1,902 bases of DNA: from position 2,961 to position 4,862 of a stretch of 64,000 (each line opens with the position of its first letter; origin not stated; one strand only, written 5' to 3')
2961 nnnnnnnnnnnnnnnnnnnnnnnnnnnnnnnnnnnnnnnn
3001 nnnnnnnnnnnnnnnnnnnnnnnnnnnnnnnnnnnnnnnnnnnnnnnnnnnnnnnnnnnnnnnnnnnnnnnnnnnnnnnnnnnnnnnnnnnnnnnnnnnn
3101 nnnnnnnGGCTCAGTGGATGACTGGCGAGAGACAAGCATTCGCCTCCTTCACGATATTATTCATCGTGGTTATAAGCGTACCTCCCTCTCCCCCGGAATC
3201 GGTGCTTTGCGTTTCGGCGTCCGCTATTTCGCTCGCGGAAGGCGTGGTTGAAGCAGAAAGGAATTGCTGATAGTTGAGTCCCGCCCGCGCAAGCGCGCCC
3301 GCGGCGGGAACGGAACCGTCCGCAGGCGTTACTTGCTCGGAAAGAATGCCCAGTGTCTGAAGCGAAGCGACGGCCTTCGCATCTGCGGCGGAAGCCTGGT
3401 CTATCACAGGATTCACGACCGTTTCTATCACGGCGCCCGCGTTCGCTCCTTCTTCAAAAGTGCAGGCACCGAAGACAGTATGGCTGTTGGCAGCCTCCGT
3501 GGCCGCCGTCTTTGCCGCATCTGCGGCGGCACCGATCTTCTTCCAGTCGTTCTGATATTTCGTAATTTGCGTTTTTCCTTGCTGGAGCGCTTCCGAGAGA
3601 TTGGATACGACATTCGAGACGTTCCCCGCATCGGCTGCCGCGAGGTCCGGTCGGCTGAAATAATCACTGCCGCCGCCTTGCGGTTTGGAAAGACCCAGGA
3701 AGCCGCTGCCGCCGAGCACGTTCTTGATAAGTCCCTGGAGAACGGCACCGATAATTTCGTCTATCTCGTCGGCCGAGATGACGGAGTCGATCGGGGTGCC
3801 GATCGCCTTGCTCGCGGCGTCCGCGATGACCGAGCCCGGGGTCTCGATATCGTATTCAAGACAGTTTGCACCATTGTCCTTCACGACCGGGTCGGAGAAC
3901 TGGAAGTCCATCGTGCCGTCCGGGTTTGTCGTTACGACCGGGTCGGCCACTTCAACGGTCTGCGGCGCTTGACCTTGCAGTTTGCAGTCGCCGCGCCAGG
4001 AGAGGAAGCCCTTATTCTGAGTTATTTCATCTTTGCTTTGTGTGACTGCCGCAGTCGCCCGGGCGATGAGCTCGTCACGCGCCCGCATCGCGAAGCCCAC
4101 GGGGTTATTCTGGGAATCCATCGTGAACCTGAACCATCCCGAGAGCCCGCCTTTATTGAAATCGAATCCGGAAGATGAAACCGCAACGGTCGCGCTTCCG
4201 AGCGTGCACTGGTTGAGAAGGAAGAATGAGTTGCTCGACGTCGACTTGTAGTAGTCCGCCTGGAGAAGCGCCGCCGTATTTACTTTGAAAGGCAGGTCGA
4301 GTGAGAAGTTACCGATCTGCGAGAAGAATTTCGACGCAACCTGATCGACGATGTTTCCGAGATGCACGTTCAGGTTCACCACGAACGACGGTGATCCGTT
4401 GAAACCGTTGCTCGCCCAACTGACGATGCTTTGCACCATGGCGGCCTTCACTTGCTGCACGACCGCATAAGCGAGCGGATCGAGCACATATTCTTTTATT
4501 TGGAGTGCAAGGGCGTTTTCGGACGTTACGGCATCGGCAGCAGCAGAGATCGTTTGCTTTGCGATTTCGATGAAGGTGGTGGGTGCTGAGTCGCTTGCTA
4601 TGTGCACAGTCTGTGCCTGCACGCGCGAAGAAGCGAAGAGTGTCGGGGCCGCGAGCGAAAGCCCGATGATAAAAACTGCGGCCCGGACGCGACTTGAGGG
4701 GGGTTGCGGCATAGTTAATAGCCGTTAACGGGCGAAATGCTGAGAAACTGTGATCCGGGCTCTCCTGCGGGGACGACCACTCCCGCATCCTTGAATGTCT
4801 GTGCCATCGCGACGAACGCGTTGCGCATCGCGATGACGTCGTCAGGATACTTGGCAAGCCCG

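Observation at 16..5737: Five-gene secretion/conjugation-like operon (TSP3-repeat membrane protein, secreted protein, TrbL/VirB6-like, hypothetical, PrgI-like) running off the window edge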

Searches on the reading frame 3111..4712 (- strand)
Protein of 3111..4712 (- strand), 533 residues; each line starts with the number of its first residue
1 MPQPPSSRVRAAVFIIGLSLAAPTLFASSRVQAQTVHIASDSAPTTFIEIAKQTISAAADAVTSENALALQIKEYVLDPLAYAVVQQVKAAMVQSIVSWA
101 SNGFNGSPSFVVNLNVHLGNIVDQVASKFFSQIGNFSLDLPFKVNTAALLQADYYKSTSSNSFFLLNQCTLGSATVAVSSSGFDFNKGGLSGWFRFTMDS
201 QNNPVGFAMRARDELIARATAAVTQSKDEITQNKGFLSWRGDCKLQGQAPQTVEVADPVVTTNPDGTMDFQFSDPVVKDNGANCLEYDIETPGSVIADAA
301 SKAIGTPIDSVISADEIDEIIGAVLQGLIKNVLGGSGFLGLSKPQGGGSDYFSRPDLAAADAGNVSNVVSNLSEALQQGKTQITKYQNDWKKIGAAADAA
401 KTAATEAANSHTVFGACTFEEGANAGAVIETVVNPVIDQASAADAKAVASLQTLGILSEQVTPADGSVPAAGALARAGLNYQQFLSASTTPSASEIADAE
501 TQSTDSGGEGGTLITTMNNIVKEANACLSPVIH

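Call 3: search_protein_families(library=pfam, proteins=[window:3111-4712:-], max_evalue=1)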
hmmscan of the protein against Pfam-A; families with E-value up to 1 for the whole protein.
window:3111-4712:- (533 aa): 2 families
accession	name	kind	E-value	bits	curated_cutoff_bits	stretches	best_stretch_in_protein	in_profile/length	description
PF06013.18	WXG100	-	0.036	14.8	27.3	1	360-408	11-57/86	Proteins of 100 residues with WXG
PF04728.18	LPP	-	0.17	12.7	29.1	1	369-407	2-40/53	Lipoprotein leucine-zipper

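Call 4: search_protein_families(library=ncbifam, proteins=[window:3111-4712:-], max_evalue=1)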
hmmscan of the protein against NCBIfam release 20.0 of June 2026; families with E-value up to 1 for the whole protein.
window:3111-4712:- (533 aa): 0 families

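Call 20: find_homologous_proteins(query=window:3111-4712:-, max_evalue=0.001)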
Query window:3111-4712:- (533 aa): 18 proteins with E <= 0.001 among 8000 candidates.
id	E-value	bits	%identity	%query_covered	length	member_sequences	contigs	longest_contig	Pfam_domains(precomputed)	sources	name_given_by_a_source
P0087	0.0e+0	1145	100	100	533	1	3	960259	-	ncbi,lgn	ncbi:MAG: hypothetical protein WDN10_03345 [bacterium]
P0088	2.6e-159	549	54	93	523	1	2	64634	-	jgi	jgi:hypothetical protein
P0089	1.2e-136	474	51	86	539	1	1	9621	-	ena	-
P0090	1.2e-133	465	49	90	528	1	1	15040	-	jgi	jgi:hypothetical protein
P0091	4.2e-45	173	32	98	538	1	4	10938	-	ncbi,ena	-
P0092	1.3e-42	164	30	89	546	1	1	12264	-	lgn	-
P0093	2.3e-39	154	30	90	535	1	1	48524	-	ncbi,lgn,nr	ncbi:MAG TPA: hypothetical protein VHC68_03495 [Candidatus Paceibacterota bacterium]|nr:hypothetical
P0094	3.4e-38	150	31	86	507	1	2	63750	-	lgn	-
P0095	1.2e-36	145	28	98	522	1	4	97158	-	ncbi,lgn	ncbi:MAG: hypothetical protein ABIT47_01980 [Candidatus Paceibacterota bacterium]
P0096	3.5e-32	130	29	87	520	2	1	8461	-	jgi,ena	jgi:hypothetical protein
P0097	8.2e-30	122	30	65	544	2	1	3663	-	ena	-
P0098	4.2e-29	120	33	59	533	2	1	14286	-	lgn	-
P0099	5.9e-29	119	28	83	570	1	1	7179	-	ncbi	-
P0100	1.3e-28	118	31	57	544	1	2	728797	-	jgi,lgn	jgi:hypothetical protein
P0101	2.2e-27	114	28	65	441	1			-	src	-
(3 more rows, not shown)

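Call 35: predict_structure(alignment_id=A1)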
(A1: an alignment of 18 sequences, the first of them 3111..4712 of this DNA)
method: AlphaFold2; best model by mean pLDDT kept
length: 533 residues; sequences in the alignment: 18
mean_pLDDT: 53.9   pTM: 0.36
mean pLDDT of the five models: 53.9, 52.5, 51.3, 49.6, 48.8
residues with pLDDT >= 90: 45; 70-90: 74; 50-70: 134; < 50: 280
segments of 3 or more residues with pLDDT < 50: 1-4, 24-115, 136-140, 157-204, 233-258, 267-365
pLDDT, mean of each block of 10 residues (from residue 1): 50 63 40 25 31 35 41 39 42 39 36 49 60 52 56 51 32 27 37 40 51 62 61 48 36 43 51 42 39 43 39 37 38 37 33 30 50 74 91 94 87 62 78 93 90 85 67 55 70 80 77 89 82 47
secondary structure, 60 per line:
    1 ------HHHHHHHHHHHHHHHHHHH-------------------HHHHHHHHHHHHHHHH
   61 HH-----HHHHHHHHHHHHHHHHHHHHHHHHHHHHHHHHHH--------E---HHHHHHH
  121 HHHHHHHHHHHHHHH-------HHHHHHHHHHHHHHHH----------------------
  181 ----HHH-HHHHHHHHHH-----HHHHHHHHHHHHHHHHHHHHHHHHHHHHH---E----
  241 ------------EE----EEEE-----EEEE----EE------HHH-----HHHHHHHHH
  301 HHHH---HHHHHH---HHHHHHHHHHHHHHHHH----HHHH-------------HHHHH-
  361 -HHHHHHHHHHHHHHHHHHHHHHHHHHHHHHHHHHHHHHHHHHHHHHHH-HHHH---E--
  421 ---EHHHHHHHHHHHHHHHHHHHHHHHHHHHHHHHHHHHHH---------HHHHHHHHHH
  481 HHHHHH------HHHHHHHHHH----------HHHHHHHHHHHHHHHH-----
elements in order: H7-25 H45-62 H68-101 H114-135 H143-158 H189-198 H204-232 E259-262 E268-271 H292-304 H308-313 H317-333 H338-341 H355-359 H362-409 H411-414 H425-461 H471-486 H493-502 H513-528

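Call 42: search_protein_families(library=pfam, alignment_id=A4, max_evalue=0.01)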
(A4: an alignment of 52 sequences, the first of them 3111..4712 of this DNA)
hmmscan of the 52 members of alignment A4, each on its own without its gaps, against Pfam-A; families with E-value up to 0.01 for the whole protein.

A. member 1, window:3111-4712:- (533 aa): 0 families

B. families by the number of members that match (of 52 scanned): 2 families
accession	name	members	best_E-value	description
PF13605.11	DUF4141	1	0.0009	Domain of unknown function (DUF4141)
PF12472.13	DUF3693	1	0.0078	Phage related protein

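Call 44: search_solved_structures(query=A4, max_evalue=1)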
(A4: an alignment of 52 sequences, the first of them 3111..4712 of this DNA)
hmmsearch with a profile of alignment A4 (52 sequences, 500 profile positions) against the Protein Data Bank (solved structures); distinct sequences matched with E-value up to 1: 13.
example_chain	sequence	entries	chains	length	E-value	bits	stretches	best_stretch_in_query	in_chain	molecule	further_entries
3tul_A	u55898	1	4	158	0.013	17.6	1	327-450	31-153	Cell invasion protein sipB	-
7qv3_v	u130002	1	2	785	0.02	17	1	339-447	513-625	Endonuclease MutS2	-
5zuv_A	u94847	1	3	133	0.025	16.6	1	385-449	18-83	Spike glycoprotein,Spike glycoprotein,inhibitor EK1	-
2xdj_A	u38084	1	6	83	0.048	15.7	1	117-186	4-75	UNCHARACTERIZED PROTEIN YBGF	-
8qpp_W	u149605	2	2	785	0.085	14.9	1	339-445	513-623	Endonuclease MutS2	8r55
2wz7_A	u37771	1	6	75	0.092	14.8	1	117-185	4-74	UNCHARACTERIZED PROTEIN YBGF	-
5yl9_A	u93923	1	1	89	0.093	14.8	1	384-448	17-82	Spike glycoprotein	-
6uui_X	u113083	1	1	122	0.18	13.8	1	345-441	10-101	Keratin, type I cytoskeletal 10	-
7tbi_X1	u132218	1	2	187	0.21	13.6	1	323-449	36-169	Nsp1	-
4zry_B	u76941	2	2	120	0.43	12.6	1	369-448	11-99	Keratin, type II cytoskeletal 1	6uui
4zry_A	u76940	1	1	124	0.55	12.2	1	345-441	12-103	Keratin, type I cytoskeletal 10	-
3ibp_A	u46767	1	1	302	0.73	11.8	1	347-452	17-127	Chromosome partition protein mukB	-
4h5y_A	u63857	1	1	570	0.86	11.6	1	368-483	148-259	LidA protein, substrate of the Dot/Icm system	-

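Call 52: find_homologous_proteins(query=A4, max_evalue=0.001)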
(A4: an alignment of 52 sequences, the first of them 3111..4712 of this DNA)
Query A4 (52 sequences) (533 aa, profile of the alignment): 18 proteins with E <= 0.001 among 8000 candidates.
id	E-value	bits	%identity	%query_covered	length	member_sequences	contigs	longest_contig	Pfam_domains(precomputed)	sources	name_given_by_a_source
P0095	1.5e-142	494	28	98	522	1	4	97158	-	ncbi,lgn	ncbi:MAG: hypothetical protein ABIT47_01980 [Candidatus Paceibacterota bacterium]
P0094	3.0e-141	490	31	86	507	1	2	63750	-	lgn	-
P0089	1.5e-132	461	51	86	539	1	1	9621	-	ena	-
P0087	4.9e-127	443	100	100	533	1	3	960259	-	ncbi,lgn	ncbi:MAG: hypothetical protein WDN10_03345 [bacterium]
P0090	5.4e-126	440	49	90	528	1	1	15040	-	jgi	jgi:hypothetical protein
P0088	8.9e-124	432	54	93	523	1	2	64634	-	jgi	jgi:hypothetical protein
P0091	9.2e-110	386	32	98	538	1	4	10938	-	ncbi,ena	-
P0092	1.2e-103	366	30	89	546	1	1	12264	-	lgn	-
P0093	1.9e-103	365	30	90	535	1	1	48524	-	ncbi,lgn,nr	ncbi:MAG TPA: hypothetical protein VHC68_03495 [Candidatus Paceibacterota bacterium]|nr:hypothetical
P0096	1.3e-91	326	29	87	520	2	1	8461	-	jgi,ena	jgi:hypothetical protein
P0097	3.9e-90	321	30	65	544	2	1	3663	-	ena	-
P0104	4.6e-90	321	31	56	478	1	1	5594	-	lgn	-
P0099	1.7e-89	319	28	83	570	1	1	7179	-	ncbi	-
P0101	3.4e-88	315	28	65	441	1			-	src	-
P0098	1.4e-87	313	33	59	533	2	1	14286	-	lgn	-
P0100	2.2e-85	306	31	57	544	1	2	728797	-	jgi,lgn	jgi:hypothetical protein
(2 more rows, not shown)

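Call 63: search_protein_representatives(alignment_id=A1)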
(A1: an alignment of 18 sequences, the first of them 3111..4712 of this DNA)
Query: 18 sequences, 525 profile positions. Proteins with E-value up to 0.001 (for the whole library): 5984; up to 1e-10: 5292; up to 1e-30: 3473. The best 150 are listed.
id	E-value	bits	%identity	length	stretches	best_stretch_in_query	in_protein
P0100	1.1e-177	608.4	-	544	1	1-523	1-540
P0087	1.5e-166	571.7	-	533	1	4-518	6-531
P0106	9.1e-157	539.4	-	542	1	6-513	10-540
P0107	6.4e-146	503.6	-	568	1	1-523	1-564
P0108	6.4e-144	497.0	-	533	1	4-522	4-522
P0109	9.2e-144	496.5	-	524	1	2-521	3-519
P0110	3.6e-142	491.2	-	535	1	7-523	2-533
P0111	1.9e-141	488.8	-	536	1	6-518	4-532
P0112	1.1e-139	483.1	-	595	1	1-522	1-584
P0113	1.2e-138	479.6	-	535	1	5-521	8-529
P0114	4.8e-138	477.6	-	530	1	3-519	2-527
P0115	2.6e-136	471.9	-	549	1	1-489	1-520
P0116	1.7e-134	465.9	-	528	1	16-521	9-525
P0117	3.1e-133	461.7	-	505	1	3-489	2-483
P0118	5.9e-133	460.8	-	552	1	4-521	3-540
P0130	1.2e-128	446.6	-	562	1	6-516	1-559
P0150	5.3e-121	421.4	-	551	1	11-508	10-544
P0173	7.5e-114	397.8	-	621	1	5-522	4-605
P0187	1.2e-111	390.5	-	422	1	3-399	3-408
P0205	1.5e-108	380.3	-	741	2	4-520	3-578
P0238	3.0e-103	362.8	-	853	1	7-414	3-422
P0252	9.6e-102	357.8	-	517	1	8-513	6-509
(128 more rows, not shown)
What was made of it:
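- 3111..4712 (-): g2: exported or anchored 533-aa protein of an unannotated family. It has a conserved N-terminal region (WINSGF-G-SP-FV and TPGSVI motifs), two nearly invariant cysteines (C284, C527) and a helical C-terminal bundle. It sits immediately upstream of the VirB6-like gene. The family has 5,984 50%-identity clusters at E<=1e-3 (call 63).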

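Call 67: fold_search(model_id=the predicted structure, library=pdb)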
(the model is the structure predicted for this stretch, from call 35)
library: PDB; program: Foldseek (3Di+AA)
matches with E <= 10: 294; with E <= 0.001: 0
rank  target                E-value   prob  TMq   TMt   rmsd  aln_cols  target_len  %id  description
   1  6z0c_A                2.1e-01  0.91  0.18  0.39   9.9       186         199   13  Structure of in silico modelled artificial Maquette-3 protein (released 2021-03-17)
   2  6z0c_C                2.4e-01  0.91  0.18  0.40   8.7       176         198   11  Structure of in silico modelled artificial Maquette-3 protein (released 2021-03-17)
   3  9qwr_B                3.7e-01  0.41  0.11  0.28  14.7       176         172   13  MIC60 helical bundle dimer (released 2026-02-25)
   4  8rt9_F                4.0e-01  0.25  0.17  0.26  16.4       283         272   12  Stalk complex full-length structure (TrwJ/VirB5-TrwI/VirB6) from the fully-assembled R388 type IV secretion system det (released 2024-06-19)
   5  6z0c_B                4.4e-01  0.80  0.17  0.39  10.2       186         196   13  Structure of in silico modelled artificial Maquette-3 protein (released 2021-03-17)
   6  8d9o                  4.7e-01  0.87  0.19  0.43   8.1       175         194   11  De Novo Photosynthetic Reaction Center Protein in Apo-State (released 2022-09-28)
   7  8rtd_L                8.2e-01  0.18  0.17  0.27  16.4       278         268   13  Stalk-Arches-IMC structure from the fully-assembled R388 type IV secretion system determined by cryo-EM. (released 2024-06-19)
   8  7o3v_J                8.6e-01  0.12  0.13  0.21  18.8       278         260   12  Stalk complex structure (TrwJ/VirB5-TrwI/VirB6) from the fully-assembled R388 type IV secretion system determined by c (released 2022-06-22)
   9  9qwr_A                9.4e-01  0.20  0.09  0.25  14.9       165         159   14  MIC60 helical bundle dimer (released 2026-02-25)
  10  3i9w                  9.9e-01  0.13  0.11  0.20  21.9       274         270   10  Crystal structure of the E. coli histidine kinase sensor TorS sensor domain (released 2009-10-06)
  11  9fqr_FA               1.0e+00  0.11  0.11  0.16  17.3       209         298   12  96-nm repeat of axonemal doublet microtubules from bovine sperm (released 2025-03-26)
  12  8otz_BO               1.1e+00  0.30  0.16  0.30  11.4       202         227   11  48-nm repeat of the native axonemal doublet microtubule from bovine sperm (released 2023-11-22)
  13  5zqu_C                1.1e+00  0.09  0.08  0.17  20.9       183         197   11  Crystal structure of tetrameric RXRalpha-LBD complexed with partial agonist CBt-PMN (released 2019-02-27)
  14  8to0_C                1.1e+00  0.30  0.14  0.34  14.5       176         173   10  48-nm repeating structure of doublets from mouse sperm flagella (released 2023-11-01)
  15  8wdf                  1.2e+00  0.08  0.10  0.18  27.1       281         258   13  Chemoreceptor PilJ from Pseudomonas aeruginosa PA14 (released 2024-07-24)
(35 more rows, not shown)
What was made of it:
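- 3111..4712 (-): The AF2 model is poor (pLDDT 54, call 35) and its fold search is uninformative (call 67).
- Tried and rejected: Its Foldseek search returned generic helical bundles, so I rejected it as evidence, including a tempting low-probability TrwJ/TrwI hit (calls 35, 67).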

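Call 72: search_dna_similar(query=window:3111-4712:-, collection=plasmids, mode=protein, max_evalue=0.01, max_rows=10)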
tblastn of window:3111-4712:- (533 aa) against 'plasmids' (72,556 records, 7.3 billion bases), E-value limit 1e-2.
No match.
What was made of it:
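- Tried and rejected: tblastn of g2 against 72,556 plasmids gave no match (call 72).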

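Call 88: list_cluster_members(proteins=[P0100, P0106, P0112, P0130, P0150, P0173, P0205, P0238, P0252, P0187])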
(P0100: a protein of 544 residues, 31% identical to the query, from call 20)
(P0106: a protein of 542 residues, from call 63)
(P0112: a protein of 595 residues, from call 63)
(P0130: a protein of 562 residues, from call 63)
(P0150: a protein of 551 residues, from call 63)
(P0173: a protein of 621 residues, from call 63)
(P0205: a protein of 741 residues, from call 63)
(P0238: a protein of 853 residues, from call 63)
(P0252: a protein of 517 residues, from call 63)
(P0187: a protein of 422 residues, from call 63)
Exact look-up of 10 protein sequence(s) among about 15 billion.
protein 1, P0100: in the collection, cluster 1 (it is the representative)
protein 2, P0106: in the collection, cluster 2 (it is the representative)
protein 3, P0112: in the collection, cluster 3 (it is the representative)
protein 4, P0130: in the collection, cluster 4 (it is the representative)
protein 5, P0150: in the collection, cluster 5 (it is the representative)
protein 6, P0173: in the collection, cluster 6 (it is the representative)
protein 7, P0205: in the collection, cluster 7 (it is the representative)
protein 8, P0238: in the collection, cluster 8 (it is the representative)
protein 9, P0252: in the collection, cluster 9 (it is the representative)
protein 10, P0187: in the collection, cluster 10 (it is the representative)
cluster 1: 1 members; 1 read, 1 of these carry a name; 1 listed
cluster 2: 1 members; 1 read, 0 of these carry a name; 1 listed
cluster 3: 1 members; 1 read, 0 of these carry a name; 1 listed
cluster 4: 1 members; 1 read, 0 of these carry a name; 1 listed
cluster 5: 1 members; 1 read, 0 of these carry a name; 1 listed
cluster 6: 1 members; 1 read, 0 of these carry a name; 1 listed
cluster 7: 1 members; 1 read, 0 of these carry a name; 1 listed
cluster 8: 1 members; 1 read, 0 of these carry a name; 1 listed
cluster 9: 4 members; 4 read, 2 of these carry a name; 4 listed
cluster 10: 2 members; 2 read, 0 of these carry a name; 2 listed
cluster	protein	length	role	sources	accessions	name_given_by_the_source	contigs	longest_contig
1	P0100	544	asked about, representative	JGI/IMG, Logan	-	hypothetical protein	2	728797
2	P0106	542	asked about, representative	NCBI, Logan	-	-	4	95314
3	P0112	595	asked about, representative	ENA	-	-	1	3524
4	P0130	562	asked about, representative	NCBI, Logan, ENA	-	-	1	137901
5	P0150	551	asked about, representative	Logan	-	-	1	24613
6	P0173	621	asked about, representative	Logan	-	-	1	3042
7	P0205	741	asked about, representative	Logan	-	-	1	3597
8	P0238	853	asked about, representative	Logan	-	-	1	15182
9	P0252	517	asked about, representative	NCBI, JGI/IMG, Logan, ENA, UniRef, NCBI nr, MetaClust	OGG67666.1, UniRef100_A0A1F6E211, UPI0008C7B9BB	hypothetical protein A3C95_00500 [Candidatus Kaiserbacteria bacterium ... | Uncharacterized protein n=1 Tax=Candidatus Kaiserbacteria bacterium ... | MAG: hypothetical protein A3C95_00500 [Candidatus Kaiserbacteria bacterium ...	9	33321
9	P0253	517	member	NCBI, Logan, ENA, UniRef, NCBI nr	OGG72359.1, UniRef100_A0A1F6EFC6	hypothetical protein A3E65_01500 [Candidatus Kaiserbacteria bacterium ... | Uncharacterized protein n=1 Tax=Candidatus Kaiserbacteria bacterium ... | MAG: hypothetical protein A3E65_01500 [Candidatus Kaiserbacteria bacterium ...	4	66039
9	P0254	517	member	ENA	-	-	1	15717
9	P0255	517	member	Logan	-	-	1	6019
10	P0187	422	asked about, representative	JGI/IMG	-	-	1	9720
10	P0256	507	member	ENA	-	-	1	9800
